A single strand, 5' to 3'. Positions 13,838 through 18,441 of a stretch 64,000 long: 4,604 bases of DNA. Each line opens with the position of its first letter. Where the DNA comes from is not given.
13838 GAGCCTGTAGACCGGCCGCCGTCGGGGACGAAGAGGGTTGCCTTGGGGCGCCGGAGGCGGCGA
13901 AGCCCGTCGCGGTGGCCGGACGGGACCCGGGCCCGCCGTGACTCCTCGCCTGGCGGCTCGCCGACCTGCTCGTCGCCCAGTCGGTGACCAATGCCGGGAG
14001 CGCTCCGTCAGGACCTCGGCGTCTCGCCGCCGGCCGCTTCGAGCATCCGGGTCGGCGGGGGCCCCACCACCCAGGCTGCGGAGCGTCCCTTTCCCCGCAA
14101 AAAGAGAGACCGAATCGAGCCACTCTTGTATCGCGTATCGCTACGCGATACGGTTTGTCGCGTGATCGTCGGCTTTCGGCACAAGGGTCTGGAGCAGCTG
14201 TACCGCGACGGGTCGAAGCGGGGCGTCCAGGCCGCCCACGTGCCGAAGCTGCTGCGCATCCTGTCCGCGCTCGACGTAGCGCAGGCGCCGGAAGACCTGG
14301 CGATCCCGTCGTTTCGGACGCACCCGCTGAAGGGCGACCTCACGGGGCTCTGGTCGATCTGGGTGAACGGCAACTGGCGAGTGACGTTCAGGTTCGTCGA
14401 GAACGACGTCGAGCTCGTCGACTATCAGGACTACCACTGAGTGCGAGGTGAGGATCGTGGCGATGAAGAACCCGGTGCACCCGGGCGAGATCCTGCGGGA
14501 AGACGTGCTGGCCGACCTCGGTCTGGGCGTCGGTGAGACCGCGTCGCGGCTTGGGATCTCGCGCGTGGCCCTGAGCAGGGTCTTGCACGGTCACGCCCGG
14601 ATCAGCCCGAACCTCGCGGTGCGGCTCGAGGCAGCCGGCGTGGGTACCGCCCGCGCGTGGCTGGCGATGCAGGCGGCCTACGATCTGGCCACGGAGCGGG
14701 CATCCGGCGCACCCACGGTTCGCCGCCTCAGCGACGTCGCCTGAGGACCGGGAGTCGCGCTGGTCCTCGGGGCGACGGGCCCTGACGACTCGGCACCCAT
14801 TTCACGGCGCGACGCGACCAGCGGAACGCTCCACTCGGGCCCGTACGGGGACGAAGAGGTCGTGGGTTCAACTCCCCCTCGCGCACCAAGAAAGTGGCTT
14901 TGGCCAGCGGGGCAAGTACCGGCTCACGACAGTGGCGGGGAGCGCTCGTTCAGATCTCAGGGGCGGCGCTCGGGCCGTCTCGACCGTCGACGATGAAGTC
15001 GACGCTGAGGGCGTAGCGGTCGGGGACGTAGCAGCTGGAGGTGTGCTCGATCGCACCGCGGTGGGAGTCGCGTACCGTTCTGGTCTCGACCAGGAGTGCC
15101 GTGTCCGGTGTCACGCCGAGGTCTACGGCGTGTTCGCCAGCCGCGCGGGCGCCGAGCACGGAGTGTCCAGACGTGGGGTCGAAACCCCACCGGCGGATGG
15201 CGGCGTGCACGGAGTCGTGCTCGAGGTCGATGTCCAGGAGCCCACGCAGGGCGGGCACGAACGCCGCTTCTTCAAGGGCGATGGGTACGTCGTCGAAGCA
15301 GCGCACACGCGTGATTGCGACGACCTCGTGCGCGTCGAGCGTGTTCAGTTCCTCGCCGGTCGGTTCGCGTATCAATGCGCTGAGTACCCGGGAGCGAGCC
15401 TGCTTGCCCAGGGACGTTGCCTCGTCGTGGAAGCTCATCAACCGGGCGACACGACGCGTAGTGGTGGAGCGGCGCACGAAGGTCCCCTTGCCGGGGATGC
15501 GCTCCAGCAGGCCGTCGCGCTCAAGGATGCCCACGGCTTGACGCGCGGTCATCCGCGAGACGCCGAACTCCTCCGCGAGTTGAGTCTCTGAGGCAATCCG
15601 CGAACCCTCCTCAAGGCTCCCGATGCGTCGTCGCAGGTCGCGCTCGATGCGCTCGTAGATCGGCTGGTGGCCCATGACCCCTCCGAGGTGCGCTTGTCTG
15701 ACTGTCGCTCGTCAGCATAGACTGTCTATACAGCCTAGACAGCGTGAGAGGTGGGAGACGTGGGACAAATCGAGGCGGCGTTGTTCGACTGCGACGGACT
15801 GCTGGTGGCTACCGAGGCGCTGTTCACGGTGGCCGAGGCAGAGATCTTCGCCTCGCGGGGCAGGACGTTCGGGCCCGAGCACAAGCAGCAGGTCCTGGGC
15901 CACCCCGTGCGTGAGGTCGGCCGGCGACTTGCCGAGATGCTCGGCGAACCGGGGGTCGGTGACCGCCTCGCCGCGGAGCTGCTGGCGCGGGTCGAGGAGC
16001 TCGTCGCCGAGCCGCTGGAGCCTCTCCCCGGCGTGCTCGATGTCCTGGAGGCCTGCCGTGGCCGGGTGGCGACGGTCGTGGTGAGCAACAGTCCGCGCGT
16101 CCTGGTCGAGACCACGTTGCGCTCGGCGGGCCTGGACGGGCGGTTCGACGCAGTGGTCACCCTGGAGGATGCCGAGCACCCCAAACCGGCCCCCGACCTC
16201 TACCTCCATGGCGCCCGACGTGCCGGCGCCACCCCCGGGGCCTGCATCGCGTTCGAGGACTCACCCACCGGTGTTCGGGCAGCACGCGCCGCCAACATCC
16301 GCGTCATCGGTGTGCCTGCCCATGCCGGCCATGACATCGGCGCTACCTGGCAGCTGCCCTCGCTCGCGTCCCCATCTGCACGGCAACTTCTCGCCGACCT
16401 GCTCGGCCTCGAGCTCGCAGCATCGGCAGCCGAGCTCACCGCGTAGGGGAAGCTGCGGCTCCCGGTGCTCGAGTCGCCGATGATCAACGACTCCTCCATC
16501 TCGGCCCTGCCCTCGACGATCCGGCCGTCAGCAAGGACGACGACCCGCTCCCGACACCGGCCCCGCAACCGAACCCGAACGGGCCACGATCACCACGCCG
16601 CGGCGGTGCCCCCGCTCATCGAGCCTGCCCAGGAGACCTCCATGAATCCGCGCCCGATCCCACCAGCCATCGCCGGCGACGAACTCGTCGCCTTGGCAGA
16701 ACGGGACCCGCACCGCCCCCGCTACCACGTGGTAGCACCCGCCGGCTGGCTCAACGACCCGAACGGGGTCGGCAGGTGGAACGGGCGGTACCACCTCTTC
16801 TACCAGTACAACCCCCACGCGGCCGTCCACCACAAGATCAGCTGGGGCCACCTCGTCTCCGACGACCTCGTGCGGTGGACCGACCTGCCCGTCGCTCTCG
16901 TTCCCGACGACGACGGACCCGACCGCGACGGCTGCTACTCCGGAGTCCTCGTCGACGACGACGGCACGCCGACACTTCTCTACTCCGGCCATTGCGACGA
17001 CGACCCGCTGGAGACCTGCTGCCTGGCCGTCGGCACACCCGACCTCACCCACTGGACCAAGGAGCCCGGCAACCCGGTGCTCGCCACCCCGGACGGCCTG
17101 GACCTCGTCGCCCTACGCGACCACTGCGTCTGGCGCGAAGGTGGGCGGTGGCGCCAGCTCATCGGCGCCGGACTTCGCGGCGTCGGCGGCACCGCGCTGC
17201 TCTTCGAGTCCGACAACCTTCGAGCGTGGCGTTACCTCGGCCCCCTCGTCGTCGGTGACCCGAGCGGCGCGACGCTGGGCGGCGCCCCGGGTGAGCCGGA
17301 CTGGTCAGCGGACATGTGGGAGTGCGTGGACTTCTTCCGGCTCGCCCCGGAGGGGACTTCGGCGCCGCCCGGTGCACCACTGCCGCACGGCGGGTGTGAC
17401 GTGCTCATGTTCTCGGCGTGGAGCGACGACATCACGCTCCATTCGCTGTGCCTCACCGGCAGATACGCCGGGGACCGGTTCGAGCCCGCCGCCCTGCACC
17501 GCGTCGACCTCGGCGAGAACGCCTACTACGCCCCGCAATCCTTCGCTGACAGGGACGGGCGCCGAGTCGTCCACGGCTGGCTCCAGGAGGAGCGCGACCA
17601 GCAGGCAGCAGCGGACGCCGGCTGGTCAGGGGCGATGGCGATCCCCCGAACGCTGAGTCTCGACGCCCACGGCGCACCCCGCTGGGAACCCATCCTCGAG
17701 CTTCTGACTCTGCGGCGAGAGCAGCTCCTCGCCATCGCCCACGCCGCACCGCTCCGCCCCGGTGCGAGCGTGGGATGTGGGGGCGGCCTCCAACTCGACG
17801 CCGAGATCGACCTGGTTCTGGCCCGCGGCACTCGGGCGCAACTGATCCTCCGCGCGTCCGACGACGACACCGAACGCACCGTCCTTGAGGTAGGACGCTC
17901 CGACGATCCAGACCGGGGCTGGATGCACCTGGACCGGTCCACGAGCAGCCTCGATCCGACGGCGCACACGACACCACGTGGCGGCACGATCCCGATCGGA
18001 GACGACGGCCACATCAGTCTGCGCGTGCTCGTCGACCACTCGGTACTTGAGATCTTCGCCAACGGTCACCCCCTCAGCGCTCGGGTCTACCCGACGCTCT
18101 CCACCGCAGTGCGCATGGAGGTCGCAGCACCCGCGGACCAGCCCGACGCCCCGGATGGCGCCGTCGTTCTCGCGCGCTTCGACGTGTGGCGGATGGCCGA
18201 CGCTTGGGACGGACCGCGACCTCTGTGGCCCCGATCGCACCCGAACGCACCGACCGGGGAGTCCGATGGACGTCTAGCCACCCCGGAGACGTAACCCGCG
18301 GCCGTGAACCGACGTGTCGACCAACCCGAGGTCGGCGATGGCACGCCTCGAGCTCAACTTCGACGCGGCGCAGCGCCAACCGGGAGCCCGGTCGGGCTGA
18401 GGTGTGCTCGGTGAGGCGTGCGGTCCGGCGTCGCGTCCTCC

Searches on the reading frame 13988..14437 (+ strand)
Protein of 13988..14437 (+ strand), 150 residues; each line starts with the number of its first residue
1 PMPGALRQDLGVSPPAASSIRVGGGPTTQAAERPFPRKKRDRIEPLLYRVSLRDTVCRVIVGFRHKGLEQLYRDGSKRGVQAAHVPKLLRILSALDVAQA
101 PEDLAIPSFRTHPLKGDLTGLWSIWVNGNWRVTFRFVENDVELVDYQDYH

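Call 38: search_protein_families(library=pfam, proteins=[window:13988-14437:+], max_evalue=0.001)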
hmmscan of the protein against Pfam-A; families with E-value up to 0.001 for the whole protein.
window:13988-14437:+ (150 aa): 1 family
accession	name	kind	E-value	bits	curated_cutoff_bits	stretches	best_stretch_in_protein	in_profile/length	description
PF05015.19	HigB-like_toxin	-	1.1e-20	74.3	27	1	63-150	3-91/91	RelE-like toxin of type II toxin-antitoxin system HigB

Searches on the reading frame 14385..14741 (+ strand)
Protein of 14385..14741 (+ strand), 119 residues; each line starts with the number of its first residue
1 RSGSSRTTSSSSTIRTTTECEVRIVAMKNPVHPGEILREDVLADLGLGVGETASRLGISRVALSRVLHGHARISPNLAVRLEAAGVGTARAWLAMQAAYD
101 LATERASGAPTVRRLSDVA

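Call 38: search_protein_families(library=pfam, proteins=[window:14385-14741:+], max_evalue=0.001)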
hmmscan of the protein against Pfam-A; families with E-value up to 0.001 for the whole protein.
window:14385-14741:+ (119 aa): 1 family
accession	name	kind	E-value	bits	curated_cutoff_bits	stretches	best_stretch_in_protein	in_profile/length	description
PF01381.28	HTH_3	-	0.00065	20.1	23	0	51-83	14-46/55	Helix-turn-helix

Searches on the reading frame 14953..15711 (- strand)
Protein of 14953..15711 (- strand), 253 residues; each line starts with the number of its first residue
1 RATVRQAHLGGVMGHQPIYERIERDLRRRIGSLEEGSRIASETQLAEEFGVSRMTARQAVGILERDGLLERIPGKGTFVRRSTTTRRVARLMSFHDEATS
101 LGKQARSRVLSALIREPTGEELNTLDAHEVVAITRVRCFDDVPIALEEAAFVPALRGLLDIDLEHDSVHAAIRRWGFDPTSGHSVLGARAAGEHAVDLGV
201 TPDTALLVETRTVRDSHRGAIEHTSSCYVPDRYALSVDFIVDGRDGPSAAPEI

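Call 38: search_protein_families(library=pfam, proteins=[window:14953-15711:-], max_evalue=0.001)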
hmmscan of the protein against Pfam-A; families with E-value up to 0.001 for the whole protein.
window:14953-15711:- (253 aa): 6 families
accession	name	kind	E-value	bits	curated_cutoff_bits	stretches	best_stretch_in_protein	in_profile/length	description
PF07702.18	UTRA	-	1.8e-19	70.4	23.8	1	101-233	2-140/141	UTRA domain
PF00392.27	GntR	-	2.6e-16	59.5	27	1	19-79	2-64/64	Bacterial regulatory proteins, gntR family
PF01325.25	Fe_dep_repress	-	1.5e-05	25.5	26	1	30-76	13-59/60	Iron dependent repressor, N-terminal DNA binding domain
PF08279.18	HTH_11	-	5.1e-05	23.5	25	1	42-76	18-53/55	HTH domain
PF12802.13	MarR_2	-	9.2e-05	23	27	0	43-73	24-54/61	MarR family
PF08220.18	HTH_DeoR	-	0.00072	19.7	21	0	43-74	18-49/57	DeoR-like helix-turn-helix domain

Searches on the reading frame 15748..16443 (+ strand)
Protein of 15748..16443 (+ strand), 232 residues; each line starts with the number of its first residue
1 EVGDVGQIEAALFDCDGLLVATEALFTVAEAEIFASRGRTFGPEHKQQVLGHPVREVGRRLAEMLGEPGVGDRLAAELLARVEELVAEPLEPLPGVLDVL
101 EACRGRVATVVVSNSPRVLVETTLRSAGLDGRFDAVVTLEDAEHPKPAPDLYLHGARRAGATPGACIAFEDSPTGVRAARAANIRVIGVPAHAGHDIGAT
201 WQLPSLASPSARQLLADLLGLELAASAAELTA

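Call 38: search_protein_families(library=pfam, proteins=[window:15748-16443:+], max_evalue=0.001)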
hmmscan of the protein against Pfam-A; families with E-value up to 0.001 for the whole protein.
window:15748-16443:+ (232 aa): 3 families
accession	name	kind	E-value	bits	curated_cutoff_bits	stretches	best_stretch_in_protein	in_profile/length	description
PF13419.12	HAD_2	-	1.3e-25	91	23.8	1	12-189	2-178/178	Haloacid dehalogenase-like hydrolase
PF00702.32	Hydrolase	-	2.8e-23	83.7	26.4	1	8-183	1-191/191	haloacid dehalogenase-like hydrolase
PF12710.13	HAD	-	1.7e-07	32.3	27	1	11-173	1-182/189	haloacid dehalogenase-like hydrolase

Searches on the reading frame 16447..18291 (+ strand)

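Call 38: search_protein_families(library=pfam, proteins=[window:16447-18291:+], max_evalue=0.001)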
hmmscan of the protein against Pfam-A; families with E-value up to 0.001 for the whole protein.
window:16447-18291:+ (615 aa): 2 families
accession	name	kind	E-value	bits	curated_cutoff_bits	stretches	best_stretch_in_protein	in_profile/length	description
PF00251.26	Glyco_hydro_32N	-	1.3e-68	232.3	22.1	1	94-407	1-298/307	Glycosyl hydrolases family 32 N-terminal domain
PF08244.19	Glyco_hydro_32C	-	1.8e-12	48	21.9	1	445-559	31-142/158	Glycosyl hydrolases family 32 C terminal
